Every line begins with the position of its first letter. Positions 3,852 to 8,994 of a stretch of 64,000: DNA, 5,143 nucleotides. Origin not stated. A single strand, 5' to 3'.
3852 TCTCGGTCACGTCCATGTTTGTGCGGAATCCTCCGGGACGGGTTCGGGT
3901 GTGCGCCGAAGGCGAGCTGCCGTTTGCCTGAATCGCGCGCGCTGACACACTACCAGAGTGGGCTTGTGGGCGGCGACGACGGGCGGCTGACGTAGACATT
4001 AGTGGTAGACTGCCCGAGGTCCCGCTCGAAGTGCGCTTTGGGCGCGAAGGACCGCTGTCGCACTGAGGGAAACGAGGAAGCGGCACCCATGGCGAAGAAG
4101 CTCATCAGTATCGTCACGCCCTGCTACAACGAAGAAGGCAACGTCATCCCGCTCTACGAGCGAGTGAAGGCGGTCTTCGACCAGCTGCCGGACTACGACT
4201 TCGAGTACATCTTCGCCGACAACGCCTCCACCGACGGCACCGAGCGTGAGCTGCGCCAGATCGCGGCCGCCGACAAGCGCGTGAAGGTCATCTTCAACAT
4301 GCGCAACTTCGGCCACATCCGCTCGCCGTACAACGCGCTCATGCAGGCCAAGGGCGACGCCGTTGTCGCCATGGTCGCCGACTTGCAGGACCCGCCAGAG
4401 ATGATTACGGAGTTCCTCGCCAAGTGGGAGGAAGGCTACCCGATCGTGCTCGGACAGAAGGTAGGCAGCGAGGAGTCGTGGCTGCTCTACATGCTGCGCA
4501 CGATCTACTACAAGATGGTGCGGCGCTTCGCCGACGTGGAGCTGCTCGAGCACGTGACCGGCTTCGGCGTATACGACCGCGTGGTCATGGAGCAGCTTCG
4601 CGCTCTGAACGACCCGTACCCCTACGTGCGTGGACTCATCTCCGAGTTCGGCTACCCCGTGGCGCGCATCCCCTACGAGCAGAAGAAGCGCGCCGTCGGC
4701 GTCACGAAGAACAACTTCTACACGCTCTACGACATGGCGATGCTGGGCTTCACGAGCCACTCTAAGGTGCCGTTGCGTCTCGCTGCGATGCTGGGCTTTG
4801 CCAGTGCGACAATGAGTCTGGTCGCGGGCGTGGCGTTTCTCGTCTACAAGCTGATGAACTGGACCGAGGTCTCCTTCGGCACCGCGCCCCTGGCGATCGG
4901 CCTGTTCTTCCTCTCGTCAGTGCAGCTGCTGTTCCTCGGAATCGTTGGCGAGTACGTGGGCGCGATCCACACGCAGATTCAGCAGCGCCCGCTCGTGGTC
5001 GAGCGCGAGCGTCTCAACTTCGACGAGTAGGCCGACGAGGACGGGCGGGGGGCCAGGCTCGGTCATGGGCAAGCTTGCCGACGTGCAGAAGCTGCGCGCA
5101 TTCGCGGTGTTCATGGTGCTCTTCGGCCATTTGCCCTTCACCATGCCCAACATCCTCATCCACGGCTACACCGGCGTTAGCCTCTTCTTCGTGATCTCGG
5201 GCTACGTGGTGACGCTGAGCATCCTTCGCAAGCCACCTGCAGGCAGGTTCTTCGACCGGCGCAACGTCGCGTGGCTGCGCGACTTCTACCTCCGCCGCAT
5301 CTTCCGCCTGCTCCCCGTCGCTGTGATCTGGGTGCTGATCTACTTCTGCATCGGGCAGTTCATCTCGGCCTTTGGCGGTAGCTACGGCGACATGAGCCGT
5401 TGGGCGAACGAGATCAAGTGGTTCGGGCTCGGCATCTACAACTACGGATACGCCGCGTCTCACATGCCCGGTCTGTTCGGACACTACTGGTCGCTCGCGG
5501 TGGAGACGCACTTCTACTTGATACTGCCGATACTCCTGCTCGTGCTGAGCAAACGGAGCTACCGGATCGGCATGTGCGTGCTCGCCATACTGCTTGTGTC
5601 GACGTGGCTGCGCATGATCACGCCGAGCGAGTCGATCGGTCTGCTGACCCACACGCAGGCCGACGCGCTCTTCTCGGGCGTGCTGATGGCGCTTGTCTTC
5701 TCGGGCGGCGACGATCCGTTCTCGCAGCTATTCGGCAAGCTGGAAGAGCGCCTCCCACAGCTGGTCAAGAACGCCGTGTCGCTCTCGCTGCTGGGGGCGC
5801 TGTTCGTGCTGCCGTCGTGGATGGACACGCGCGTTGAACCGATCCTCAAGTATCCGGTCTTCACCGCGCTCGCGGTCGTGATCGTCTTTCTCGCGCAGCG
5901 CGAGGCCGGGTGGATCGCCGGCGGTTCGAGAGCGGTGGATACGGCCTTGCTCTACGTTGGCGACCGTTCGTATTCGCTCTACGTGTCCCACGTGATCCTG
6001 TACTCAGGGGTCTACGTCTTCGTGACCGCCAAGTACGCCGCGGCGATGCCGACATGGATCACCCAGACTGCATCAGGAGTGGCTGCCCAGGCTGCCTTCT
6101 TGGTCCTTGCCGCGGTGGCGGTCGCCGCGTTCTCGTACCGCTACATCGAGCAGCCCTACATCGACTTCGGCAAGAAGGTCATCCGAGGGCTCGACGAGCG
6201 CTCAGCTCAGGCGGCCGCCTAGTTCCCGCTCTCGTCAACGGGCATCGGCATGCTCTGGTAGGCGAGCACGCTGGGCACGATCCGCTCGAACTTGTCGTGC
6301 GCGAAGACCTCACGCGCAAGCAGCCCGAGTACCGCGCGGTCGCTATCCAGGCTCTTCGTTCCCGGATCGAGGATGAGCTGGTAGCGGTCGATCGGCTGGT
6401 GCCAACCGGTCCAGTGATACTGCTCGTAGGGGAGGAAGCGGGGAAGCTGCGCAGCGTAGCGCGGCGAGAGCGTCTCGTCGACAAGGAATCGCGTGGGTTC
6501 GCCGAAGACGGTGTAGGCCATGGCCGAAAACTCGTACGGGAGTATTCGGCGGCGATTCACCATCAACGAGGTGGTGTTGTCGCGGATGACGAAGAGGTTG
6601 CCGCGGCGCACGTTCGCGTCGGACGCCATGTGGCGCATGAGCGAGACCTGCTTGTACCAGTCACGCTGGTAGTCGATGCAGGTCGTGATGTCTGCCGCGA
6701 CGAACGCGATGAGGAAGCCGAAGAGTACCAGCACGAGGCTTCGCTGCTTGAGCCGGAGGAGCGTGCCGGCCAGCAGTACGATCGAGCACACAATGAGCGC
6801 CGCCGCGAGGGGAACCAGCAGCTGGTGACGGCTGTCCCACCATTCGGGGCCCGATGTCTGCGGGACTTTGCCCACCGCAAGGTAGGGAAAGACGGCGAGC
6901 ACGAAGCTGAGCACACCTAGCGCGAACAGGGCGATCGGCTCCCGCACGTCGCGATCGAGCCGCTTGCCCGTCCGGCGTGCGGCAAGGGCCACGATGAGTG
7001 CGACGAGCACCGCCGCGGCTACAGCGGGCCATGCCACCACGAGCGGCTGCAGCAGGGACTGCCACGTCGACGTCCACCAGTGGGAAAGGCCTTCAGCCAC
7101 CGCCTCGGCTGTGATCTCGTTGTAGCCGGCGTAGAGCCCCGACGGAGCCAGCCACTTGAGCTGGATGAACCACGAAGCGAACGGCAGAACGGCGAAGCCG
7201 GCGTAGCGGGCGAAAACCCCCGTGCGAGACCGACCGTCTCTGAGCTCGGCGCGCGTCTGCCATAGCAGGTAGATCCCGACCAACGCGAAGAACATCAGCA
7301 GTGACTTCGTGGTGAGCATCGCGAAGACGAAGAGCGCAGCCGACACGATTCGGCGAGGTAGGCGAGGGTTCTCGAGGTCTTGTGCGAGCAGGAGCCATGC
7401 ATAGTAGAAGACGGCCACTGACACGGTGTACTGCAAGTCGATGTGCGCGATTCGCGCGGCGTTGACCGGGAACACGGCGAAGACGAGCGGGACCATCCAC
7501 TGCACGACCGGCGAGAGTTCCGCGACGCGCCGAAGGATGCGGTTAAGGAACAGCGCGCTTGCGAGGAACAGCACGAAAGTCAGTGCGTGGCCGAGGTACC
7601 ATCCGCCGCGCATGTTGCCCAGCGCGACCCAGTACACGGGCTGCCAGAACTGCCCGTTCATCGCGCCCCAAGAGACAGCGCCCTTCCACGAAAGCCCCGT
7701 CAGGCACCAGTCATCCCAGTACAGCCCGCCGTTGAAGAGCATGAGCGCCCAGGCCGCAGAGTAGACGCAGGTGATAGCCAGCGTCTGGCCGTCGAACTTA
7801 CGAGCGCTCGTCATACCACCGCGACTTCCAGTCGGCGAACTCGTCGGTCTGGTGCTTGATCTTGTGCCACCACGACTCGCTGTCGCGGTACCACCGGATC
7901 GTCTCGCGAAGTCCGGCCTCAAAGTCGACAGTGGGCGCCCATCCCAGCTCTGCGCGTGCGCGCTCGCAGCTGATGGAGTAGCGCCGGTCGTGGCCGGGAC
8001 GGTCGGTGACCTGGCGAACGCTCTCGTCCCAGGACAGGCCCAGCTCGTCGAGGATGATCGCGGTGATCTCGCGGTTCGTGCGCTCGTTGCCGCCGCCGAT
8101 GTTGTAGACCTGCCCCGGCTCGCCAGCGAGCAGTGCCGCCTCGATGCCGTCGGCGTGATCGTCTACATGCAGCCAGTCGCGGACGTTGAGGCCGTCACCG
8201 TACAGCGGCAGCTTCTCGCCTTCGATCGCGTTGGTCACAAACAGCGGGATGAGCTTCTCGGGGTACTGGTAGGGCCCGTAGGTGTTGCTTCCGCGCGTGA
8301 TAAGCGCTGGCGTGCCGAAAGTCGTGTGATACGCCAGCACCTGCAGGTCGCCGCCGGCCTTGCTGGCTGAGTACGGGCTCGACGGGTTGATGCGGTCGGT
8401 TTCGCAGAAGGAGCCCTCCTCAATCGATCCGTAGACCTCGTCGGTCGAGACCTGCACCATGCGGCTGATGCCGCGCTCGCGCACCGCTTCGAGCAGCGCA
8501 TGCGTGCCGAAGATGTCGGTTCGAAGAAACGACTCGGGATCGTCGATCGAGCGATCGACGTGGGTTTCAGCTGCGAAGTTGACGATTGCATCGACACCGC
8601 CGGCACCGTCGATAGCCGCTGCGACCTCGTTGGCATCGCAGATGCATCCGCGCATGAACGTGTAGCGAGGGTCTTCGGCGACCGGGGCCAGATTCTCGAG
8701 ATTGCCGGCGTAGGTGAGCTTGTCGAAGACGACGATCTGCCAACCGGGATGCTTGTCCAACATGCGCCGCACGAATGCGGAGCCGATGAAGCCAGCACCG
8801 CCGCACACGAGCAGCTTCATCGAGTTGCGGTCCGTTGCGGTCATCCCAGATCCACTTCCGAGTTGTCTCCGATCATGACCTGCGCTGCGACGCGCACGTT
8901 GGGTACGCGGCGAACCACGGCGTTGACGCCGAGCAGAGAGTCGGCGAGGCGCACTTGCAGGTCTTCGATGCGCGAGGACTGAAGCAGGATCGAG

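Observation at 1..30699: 30-kb surface-glycan locus built from polyprenyl-phosphate/GT-C machinery plus three rare-sugar pathways, with no Leloir transferase, flippase/polymerase or priming enzyme in view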

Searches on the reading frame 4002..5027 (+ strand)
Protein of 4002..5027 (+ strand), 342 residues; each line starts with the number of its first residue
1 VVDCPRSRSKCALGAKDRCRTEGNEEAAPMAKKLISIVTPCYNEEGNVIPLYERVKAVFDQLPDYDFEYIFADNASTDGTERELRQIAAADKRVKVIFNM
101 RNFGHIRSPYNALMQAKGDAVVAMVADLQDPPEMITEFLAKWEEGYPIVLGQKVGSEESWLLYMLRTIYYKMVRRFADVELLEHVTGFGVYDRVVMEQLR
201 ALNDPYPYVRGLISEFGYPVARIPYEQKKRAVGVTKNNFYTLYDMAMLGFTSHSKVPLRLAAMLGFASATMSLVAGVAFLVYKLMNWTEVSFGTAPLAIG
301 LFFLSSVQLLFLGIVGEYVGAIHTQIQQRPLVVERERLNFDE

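Call 4: search_protein_families(library=pfam, proteins=[window:4002-5027:+], max_evalue=0.01)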
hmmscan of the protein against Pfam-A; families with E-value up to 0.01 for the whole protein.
window:4002-5027:+ (342 aa): 1 family
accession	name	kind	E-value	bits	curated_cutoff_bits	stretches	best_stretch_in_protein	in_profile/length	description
PF00535.33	Glycos_transf_2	-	9.2e-26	91.2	23.3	1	36-197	1-165/168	Glycosyl transferase family 2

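Call 8: search_protein_families(library=ncbifam, proteins=[window:4002-5027:+], max_evalue=0.01)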
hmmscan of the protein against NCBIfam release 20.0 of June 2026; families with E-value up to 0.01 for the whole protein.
window:4002-5027:+ (342 aa): 13 families
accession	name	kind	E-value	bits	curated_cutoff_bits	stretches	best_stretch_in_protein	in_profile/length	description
NF047588.1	GlcsyltransPgfSStrep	equivalog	7.4e-55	186.3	500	1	35-332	3-300/308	glycosyltransferase PgfS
NF007986.1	PRK10714.1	equivalog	3.8e-30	105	529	1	33-331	6-305/316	undecaprenyl-phosphate 4-deoxy-4-formamido-L-arabinose transferase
NF047683.1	TeichurnBiosyTuaG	equivalog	1.9e-11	44.1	400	1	32-127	5-96/252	teichuronic acid biosynthesis protein TuaG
TIGR03937.1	PgaC_IcaA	equivalog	5.1e-10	38.9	422.3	1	28-127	40-135/407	poly-beta-1,6-N-acetyl-D-glucosamine synthase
NF050050.1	ProtGlycPglI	equivalog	8.5e-08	31.9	500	1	34-157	3-123/306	GalNAc(5)-diNAcBac-PP-undecaprenol beta-1,3-glucosyltransferase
NF041875.1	EPS_EpsD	equivalog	1.2e-06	28.2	370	1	35-152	1-115/325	exopolysaccharide biosynthesis glycosyltransferase EpsD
NF010496.0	PRK13915.1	equivalog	2.4e-05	23.5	262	1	31-137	29-136/307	glucosyl-3-phosphoglycerate synthase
NF007453.0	PRK10018.1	equivalog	5.3e-05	23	382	1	32-141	5-110/280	colanic acid biosynthesis glycosyltransferase WcaA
TIGR04242.1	nodulat_NodC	equivalog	9.8e-05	21.5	550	1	34-165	49-182/395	chitooligosaccharide synthase NodC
TIGR04017.1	WcaA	equivalog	0.00021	21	495.75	1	31-141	3-109/279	colanic acid biosynthesis glycosyltransferase WcaA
NF053739.1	GlytfEpsEBac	equivalog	0.0012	17.9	450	1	36-121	4-86/265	glycosyltransferase EpsE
TIGR04283.1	glyco_like_mftF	equivalog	0.0018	17.9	182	1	35-130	1-85/221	TIGR04283 family arsenosugar biosynthesis glycosyltransferase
NF045692.1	OglycostaseCruG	equivalog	0.0067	15.4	600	1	32-99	40-103/386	2'-O-glycosyltransferase CruG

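Call 58: search_solved_structures(query=window:4089-5027:+, max_evalue=0.001)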
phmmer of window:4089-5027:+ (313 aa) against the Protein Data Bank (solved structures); distinct sequences matched with E-value up to 0.001: 7.
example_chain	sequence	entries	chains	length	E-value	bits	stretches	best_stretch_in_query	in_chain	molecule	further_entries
5ekp_C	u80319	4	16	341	7.4e-48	166.6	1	6-304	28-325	Uncharacterized glycosyltransferase sll0501 | Glycosyltransferase sll0501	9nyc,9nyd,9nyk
9nye_A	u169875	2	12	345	7.7e-48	166.6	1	6-304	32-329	Glycosyltransferase sll0501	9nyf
5eke_A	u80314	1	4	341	1e-47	166.2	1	6-304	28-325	Uncharacterized glycosyltransferase sll0501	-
9hwj_A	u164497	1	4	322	1.7e-27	99.8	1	4-303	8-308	Undecaprenyl-phosphate 4-deoxy-4-formamido-L-arabinose transferase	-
9bhc_C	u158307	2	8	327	8.2e-25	91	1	4-303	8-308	Undecaprenyl-phosphate 4-deoxy-4-formamido-L-arabinose transferase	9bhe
8vxh_A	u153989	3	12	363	1.2e-24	90.4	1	4-303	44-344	Undecaprenyl-phosphate 4-deoxy-4-formamido-L-arabinose transferase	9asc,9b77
5mlz_A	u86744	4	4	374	2.9e-12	49.8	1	6-214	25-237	Dolichol monophosphate mannose synthase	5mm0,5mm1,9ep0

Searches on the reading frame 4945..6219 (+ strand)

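Call 4: search_protein_families(library=pfam, proteins=[window:4945-6219:+], max_evalue=0.01)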
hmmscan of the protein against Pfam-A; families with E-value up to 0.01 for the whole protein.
window:4945-6219:+ (425 aa): 1 family
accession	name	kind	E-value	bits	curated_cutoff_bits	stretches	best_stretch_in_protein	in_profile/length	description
PF01757.29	Acyl_transf_3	-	7.5e-21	74.9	31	1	50-393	7-320/326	Acyltransferase domain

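Call 73: search_protein_families(library=ncbifam, proteins=[window:5065-6219:+], max_evalue=0.00001)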
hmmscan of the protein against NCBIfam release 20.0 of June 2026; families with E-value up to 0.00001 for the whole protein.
window:5065-6219:+ (385 aa): 0 families

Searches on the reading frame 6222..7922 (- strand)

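Call 4: search_protein_families(library=pfam, proteins=[window:6222-7922:-], max_evalue=0.01)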
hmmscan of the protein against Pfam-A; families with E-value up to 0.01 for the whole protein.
window:6222-7922:- (567 aa): 0 families

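Call 8: search_protein_families(library=ncbifam, proteins=[window:6222-7922:-], max_evalue=0.01)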
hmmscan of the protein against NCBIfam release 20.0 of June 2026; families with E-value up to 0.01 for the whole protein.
window:6222-7922:- (567 aa): 1 family
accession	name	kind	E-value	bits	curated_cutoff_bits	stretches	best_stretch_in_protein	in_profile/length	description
NF038354.1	trnsprt_adja_43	subfamily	0.0066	16.3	40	0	295-320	6-36/39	putative transporter small subunit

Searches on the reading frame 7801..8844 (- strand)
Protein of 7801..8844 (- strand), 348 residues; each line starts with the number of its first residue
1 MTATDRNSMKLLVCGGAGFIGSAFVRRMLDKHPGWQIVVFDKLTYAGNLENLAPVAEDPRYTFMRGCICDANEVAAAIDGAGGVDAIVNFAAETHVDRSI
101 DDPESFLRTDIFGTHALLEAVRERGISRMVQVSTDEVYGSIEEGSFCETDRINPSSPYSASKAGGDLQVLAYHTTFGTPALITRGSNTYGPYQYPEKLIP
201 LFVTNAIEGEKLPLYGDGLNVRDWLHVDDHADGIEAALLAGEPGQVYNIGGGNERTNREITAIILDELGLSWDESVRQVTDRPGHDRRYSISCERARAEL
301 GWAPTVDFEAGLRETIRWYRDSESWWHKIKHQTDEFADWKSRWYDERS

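Call 4: search_protein_families(library=pfam, proteins=[window:7801-8844:-], max_evalue=0.01)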
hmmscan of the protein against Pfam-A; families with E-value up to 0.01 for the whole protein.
window:7801-8844:- (348 aa): 7 families
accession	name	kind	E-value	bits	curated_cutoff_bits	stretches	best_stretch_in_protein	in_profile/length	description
PF16363.11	GDP_Man_Dehyd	-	4.5e-75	253.6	27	1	12-315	1-332/332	GDP-mannose 4,6 dehydratase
PF01370.27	Epimerase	-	2.4e-61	207.6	20.9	1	12-250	2-240/240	NAD dependent epimerase/dehydratase family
PF01073.25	3Beta_HSD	-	1.9e-17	63.7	22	1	12-231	1-222/280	3-beta hydroxysteroid dehydrogenase/isomerase family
PF04321.23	RmlD_sub_bind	-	4.7e-16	59.1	27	1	9-270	1-233/287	RmlD substrate binding domain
PF02719.21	Polysacc_synt_2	-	4.2e-13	49.6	20.2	1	11-138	1-132/293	Polysaccharide biosynthesis protein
PF13460.12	NAD_binding_10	-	1.6e-07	31.8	27.2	1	15-142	1-106/184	NAD(P)H-binding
PF07993.18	NAD_binding_4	-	3.5e-06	26.8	20.1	1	83-189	88-208/258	Male sterility protein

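Call 39: search_protein_families(library=ncbifam, proteins=[window:7801-8844:-], max_evalue=1e-10)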
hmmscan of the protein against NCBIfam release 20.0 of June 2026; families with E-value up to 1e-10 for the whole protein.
window:7801-8844:- (348 aa): 17 families
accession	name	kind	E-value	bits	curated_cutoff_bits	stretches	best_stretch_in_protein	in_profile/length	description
TIGR01181.1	dTDP_gluc_dehyt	equivalog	9.2e-133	442.3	365.1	1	10-329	1-321/321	dTDP-glucose 4,6-dehydratase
NF007490.0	PRK10084.1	subfamily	1.4e-95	320.3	649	1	9-335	1-350/361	dTDP-glucose 4,6-dehydratase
NF007582.0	PRK10217.1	equivalog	2.4e-94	316.4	698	1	10-331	3-343/355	dTDP-glucose 4,6-dehydratase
TIGR04180.1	EDH_00030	hypoth_equivalog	1.3e-38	132.8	475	1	12-305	2-295/297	NAD-dependent 4,6-dehydratase LegB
TIGR01179.1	galE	equivalog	6.5e-36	123.8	262.3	1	10-321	1-327/332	UDP-glucose 4-epimerase GalE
TIGR02622.1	CDP_4_6_dhtase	equivalog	6.2e-26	91.4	278.45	1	9-323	5-334/352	CDP-glucose 4,6-dehydratase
NF007956.0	PRK10675.1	subfamily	3.5e-20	72.4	394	1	9-319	1-329/338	UDP-glucose 4-epimerase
NF042422.1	oxyalk_red_OleD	equivalog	1.8e-19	70.3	580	1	9-267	1-249/329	2-alkyl-3-oxoalkanoate reductase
TIGR03466.1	HpnA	hypoth_equivalog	2.3e-18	66.1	367.65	1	9-253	1-232/327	hopanoid-associated sugar epimerase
TIGR02197.1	heptose_epim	equivalog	1.6e-17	63.7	274.6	1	11-319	1-313/316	ADP-glyceromanno-heptose 6-epimerase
NF011728.1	PRK15181.1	equivalog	3.3e-17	62.5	760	1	10-324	17-342/348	Vi polysaccharide biosynthesis UDP-N-acetylglucosaminuronic acid C-4 epimerase TviC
TIGR01472.1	gmd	equivalog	2.9e-14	53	415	1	65-275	60-277/342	GDP-mannose 4,6-dehydratase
TIGR01214.1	rmlD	equivalog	3.4e-14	52.6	224.05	1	10-211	1-172/285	dTDP-4-dehydrorhamnose reductase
TIGR03589.1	PseB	equivalog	8.3e-14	51.2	407.75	1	7-138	3-129/324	UDP-N-acetylglucosamine 4,6-dehydratase (inverting)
NF047922.1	GDPFucSynFcl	equivalog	1.2e-13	51.2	500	1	9-323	3-305/308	GDP-L-fucose synthase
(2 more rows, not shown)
